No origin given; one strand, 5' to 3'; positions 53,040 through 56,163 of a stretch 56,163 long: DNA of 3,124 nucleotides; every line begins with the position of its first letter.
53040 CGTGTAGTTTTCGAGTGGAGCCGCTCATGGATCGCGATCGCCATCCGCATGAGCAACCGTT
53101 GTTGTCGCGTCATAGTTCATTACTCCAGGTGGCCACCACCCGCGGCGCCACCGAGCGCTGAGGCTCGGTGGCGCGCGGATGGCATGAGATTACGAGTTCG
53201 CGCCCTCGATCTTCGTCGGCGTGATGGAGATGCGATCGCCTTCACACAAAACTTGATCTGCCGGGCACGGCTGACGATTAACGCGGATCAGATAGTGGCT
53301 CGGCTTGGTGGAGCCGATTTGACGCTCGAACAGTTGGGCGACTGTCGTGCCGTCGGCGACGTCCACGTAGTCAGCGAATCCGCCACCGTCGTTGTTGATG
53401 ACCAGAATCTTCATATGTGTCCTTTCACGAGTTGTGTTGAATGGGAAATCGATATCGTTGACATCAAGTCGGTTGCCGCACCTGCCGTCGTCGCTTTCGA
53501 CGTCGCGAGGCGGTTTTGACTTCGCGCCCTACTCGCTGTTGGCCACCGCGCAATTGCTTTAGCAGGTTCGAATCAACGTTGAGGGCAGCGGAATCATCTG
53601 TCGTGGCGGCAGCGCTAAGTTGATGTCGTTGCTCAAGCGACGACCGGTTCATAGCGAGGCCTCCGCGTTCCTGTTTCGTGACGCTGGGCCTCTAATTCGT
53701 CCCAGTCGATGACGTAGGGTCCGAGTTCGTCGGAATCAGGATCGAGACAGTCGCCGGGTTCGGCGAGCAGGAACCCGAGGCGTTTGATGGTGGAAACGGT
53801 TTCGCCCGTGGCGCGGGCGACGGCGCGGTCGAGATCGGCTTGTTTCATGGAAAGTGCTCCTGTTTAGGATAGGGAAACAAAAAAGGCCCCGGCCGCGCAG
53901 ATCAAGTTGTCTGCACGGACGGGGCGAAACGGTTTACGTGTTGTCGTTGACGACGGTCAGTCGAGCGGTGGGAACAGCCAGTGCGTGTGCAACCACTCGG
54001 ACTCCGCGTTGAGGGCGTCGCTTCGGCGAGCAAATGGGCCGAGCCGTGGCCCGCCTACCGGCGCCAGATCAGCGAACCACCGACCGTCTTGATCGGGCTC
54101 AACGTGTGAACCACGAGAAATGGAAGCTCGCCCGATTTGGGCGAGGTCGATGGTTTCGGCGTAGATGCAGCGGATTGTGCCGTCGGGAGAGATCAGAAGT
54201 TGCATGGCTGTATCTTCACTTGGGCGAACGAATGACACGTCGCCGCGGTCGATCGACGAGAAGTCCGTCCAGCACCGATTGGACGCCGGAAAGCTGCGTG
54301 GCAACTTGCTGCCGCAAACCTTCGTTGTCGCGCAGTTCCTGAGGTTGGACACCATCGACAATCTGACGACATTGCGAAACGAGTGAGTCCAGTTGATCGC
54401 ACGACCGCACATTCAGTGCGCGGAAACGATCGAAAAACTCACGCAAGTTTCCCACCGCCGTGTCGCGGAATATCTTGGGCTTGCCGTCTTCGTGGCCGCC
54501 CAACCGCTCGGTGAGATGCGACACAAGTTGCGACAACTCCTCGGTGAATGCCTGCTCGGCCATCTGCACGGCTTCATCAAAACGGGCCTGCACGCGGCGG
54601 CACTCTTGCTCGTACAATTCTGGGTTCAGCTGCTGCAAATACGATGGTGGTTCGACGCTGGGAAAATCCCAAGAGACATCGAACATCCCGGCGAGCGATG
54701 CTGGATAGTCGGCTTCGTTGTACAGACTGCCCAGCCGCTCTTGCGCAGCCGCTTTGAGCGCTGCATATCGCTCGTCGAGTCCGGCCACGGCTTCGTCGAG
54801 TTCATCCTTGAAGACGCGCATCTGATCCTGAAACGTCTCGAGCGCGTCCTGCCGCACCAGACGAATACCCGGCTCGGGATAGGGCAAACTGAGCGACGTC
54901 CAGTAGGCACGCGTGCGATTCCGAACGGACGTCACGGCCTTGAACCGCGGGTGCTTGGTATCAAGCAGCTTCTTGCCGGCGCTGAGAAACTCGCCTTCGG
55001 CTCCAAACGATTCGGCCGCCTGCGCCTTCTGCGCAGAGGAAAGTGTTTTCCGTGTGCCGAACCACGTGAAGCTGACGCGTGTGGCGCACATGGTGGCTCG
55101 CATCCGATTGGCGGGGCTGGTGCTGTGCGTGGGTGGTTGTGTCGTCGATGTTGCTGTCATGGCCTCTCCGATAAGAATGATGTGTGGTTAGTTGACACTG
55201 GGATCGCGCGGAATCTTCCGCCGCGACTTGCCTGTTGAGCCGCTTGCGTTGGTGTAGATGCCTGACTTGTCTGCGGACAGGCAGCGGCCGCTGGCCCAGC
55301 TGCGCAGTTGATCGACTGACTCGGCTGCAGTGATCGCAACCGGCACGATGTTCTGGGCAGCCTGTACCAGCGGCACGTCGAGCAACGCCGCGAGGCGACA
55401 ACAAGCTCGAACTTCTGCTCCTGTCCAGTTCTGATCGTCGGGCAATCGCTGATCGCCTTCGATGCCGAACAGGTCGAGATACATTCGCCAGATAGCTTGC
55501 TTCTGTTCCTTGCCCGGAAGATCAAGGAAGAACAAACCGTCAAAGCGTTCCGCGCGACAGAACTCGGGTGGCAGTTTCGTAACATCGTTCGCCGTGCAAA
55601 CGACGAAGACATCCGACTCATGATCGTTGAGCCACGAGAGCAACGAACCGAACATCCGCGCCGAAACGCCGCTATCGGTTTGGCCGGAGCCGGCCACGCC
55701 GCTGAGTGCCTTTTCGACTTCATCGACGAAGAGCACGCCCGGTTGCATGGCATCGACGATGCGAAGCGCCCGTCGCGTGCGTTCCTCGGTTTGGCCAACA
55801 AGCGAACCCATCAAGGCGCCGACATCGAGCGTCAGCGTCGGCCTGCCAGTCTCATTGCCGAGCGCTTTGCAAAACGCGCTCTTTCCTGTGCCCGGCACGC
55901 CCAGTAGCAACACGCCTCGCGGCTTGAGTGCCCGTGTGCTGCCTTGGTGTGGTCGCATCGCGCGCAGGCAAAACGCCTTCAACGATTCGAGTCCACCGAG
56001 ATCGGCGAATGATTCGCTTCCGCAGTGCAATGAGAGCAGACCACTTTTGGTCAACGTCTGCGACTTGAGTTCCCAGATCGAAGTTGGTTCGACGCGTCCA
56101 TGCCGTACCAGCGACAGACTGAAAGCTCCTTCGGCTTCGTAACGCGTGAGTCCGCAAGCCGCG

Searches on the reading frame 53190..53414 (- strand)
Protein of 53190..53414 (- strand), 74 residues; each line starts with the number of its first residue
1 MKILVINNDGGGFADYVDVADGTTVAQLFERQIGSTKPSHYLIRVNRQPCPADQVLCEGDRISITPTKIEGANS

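Call 3: search_protein_families(library=pfam, proteins=[window:53190-53414:-], max_evalue=0.1)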
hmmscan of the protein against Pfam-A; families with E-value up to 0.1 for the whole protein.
window:53190-53414:- (74 aa): 2 families
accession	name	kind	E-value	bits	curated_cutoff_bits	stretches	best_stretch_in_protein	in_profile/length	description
PF02597.26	ThiS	-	0.00047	21.1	22.5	1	17-65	16-70/76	ThiS family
PF14451.12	Ub-Mut7C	-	0.038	14.3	23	1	41-67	50-76/81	Mut7-C ubiquitin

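Call 4: search_protein_families(library=ncbifam, proteins=[window:53190-53414:-], max_evalue=0.1)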
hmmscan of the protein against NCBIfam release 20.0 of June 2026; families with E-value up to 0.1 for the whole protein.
window:53190-53414:- (74 aa): 1 family
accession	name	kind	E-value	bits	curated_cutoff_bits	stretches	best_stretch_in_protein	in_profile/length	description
NF041375.1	XopV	subfamily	0.038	13.6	220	1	3-32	212-243/261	XopV/AopV family type III secretion system effector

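Call 5: search_protein_families(library=padloc, proteins=[window:53190-53414:-], max_evalue=0.1)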
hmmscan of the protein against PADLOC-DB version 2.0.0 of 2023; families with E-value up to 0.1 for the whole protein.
window:53190-53414:- (74 aa): 0 families

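Call 63: search_protein_families(library=phrogs, proteins=[window:53190-53414:-], max_evalue=0.01)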
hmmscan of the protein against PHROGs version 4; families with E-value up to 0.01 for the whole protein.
window:53190-53414:- (74 aa): 0 families

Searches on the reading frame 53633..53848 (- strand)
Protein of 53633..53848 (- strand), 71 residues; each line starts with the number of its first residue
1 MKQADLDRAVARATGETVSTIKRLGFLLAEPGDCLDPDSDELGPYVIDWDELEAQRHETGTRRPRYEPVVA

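Call 3: search_protein_families(library=pfam, proteins=[window:53633-53848:-], max_evalue=0.1)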
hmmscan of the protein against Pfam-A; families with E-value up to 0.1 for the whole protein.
window:53633-53848:- (71 aa): 0 families

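Call 4: search_protein_families(library=ncbifam, proteins=[window:53633-53848:-], max_evalue=0.1)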
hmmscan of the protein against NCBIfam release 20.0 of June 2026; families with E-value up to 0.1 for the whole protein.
window:53633-53848:- (71 aa): 0 families

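Call 5: search_protein_families(library=padloc, proteins=[window:53633-53848:-], max_evalue=0.1)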
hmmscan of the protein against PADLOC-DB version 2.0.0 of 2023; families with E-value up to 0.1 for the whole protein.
window:53633-53848:- (71 aa): 0 families

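Call 63: search_protein_families(library=phrogs, proteins=[window:53633-53848:-], max_evalue=0.01)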
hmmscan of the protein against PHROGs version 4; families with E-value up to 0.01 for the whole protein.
window:53633-53848:- (71 aa): 0 families

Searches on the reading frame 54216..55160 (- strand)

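Call 3: search_protein_families(library=pfam, proteins=[window:54216-55160:-], max_evalue=0.1)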
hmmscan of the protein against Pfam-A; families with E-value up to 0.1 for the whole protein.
window:54216-55160:- (314 aa): 1 family
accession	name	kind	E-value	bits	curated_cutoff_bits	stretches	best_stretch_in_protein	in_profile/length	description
PF08287.16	DASH_Spc19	-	0.085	13.2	26.3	0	57-149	13-100/155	Spc19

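Call 4: search_protein_families(library=ncbifam, proteins=[window:54216-55160:-], max_evalue=0.1)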
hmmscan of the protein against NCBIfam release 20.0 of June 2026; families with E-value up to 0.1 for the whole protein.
window:54216-55160:- (314 aa): 0 families

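Call 5: search_protein_families(library=padloc, proteins=[window:54216-55160:-], max_evalue=0.1)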
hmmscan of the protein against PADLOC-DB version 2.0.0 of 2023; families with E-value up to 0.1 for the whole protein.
window:54216-55160:- (314 aa): 0 families

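Call 63: search_protein_families(library=phrogs, proteins=[window:54216-55160:-], max_evalue=0.01)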
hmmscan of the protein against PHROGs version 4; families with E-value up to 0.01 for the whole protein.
window:54216-55160:- (314 aa): 0 families

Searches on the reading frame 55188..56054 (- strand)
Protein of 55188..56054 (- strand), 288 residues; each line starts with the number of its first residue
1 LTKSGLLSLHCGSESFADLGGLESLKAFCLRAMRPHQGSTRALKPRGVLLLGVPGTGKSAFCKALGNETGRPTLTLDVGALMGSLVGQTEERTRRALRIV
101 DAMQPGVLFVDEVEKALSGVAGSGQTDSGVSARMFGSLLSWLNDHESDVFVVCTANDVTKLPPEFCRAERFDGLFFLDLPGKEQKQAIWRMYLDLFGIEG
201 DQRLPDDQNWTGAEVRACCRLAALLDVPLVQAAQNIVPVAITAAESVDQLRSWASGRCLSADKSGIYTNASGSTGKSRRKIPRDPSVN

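Call 3: search_protein_families(library=pfam, proteins=[window:55188-56054:-], max_evalue=0.1)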
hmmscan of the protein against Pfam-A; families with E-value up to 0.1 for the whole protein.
window:55188-56054:- (288 aa): 10 families
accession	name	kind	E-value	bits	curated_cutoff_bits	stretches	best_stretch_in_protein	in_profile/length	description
PF00004.35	AAA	-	1.2e-24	87.6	21.2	1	48-178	1-130/131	ATPase family associated with various cellular activities (AAA)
PF13401.12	AAA_22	-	7.2e-05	23.6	27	0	48-78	8-41/130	AAA domain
PF07728.20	AAA_5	-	0.00022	21.7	22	1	47-122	1-84/139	AAA domain (dynein-related subfamily)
PF05673.19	DUF815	-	0.0016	18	23.8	1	17-76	28-84/249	Protein of unknown function (DUF815)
PF13238.12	AAA_18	-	0.0027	18.6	29.4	1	48-93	1-45/128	AAA domain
PF13191.12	AAA_16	-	0.0059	17.6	32.6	1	39-69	18-48/167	AAA ATPase domain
PF13671.12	AAA_33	-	0.027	15.2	27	1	48-93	2-45/143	AAA domain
PF14532.12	Sigma54_activ_2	-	0.091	13.4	25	0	48-115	24-80/138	Sigma-54 interaction domain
PF13207.12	AAA_17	-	0.092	13.5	27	0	51-101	1-50/136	AAA domain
PF05621.17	TniB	-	0.1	12.5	22.4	0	88-120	103-135/189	Bacterial TniB protein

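Call 4: search_protein_families(library=ncbifam, proteins=[window:55188-56054:-], max_evalue=0.1)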
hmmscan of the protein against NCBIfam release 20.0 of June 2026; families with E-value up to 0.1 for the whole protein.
window:55188-56054:- (288 aa): 18 families
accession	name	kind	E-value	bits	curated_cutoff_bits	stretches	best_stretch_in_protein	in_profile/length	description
TIGR01243.1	CDC48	subfamily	4.6e-20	71.5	802.65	1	44-228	486-674/733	CDC48 family AAA ATPase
NF047748.1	PrtsmActNtasePan1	equivalog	2.8e-14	53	750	1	44-225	181-368/405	proteasome-activating nucleotidase Pan1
NF003069.1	PRK03992.1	subfamily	5.8e-14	52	500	1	45-225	165-351/379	proteasome-activating nucleotidase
NF041006.2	cell_div_CdvC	equivalog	1.7e-13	50.2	650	1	45-196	134-289/370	cell division protein CdvC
NF042959.1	IteA_antiphage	equivalog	2.2e-13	50.1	510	1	44-220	124-298/367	anti-phage ATPase IteA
TIGR01242.2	TIGR01242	subfamily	1.6e-12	47.1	500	1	44-224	147-333/362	proteasome-activating nucleotidase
NF047747.1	PrtsmActNtasePan2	equivalog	7.2e-12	45.2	700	1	44-200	184-342/397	proteasome-activating nucleotidase Pan2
TIGR01241.2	FtsH_fam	equivalog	6.4e-11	41.7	600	1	45-194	195-346/598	ATP-dependent zinc metalloprotease FtsH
NF008004.0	PRK10733.1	equivalog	8.8e-10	37.2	1008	1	45-193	185-335/644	ATP-dependent zinc metalloprotease FtsH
TIGR03689.1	pup_AAA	equivalog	3.8e-08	32.5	504.75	1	44-194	215-379/512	proteasome ATPase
TIGR03922.1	T7SS_EccA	equivalog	5.7e-05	21.9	466.65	1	30-152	297-420/557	type VII secretion AAA-ATPase EccA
TIGR02881.1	spore_V_K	equivalog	0.0048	16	422.95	1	47-147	44-142/261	stage V sporulation protein K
NF003229.0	PRK04195.1-5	equivalog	0.028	13.1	280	1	44-77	43-76/413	replication factor C large subunit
TIGR01351.1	adk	subfamily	0.031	13.9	168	1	48-113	2-62/212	adenylate kinase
TIGR00764.1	lon_rel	equivalog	0.042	12.4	516.6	0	43-67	35-59/608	ATP-dependent protease LonB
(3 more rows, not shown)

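Call 5: search_protein_families(library=padloc, proteins=[window:55188-56054:-], max_evalue=0.1)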
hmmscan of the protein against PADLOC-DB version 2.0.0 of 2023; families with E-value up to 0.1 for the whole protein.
window:55188-56054:- (288 aa): 6 families
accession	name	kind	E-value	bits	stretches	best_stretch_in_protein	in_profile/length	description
PDLC02196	IetA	-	1e-14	52.7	1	46-200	123-272/374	-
PDLC04232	IetA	-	7.9e-13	46.5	1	42-158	112-226/330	-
PDLC04231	IetA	-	2.6e-09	35.3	1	45-158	116-227/262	-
PDLC02195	IetA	-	2e-08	31.9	1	46-200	138-287/395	-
PDLC00915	TRIP13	-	0.00058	17.4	1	48-115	66-144/302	TRIP13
PDLC04140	mad8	-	0.034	11.7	0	44-65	26-47/314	mads_8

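Call 63: search_protein_families(library=phrogs, proteins=[window:55188-56054:-], max_evalue=0.01)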
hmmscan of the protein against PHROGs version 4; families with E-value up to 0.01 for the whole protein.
window:55188-56054:- (288 aa): 11 families
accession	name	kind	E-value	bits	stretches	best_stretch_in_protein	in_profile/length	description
phrog_8638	-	unknown function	3.3e-64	218.5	1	4-277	261-554/568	-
phrog_10401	-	other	2.5e-31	110.1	1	40-190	455-597/667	ATPase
phrog_3757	-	unknown function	8.9e-22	79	1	45-197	126-273/367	-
phrog_30773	-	unknown function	2.7e-12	46.8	1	43-198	194-352/666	-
phrog_9172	-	unknown function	3.8e-12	46.8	1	46-183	108-248/509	-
phrog_4339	-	unknown function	1.6e-05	25.2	0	36-78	42-84/552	-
phrog_4871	-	other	0.0005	19.6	1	47-129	215-308/764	ATP-dependent protease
phrog_3277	-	DNA, RNA and nucleotide metabolism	0.0013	19.6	1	43-113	8-87/168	DnaC-like helicase loader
phrog_16448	-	other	0.0014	17.9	1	47-116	451-527/680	ATPase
phrog_168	-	DNA, RNA and nucleotide metabolism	0.0019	18.9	1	46-116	43-112/314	clamp loader of DNA polymerase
phrog_7485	-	unknown function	0.0043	17.1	1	46-180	228-362/430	-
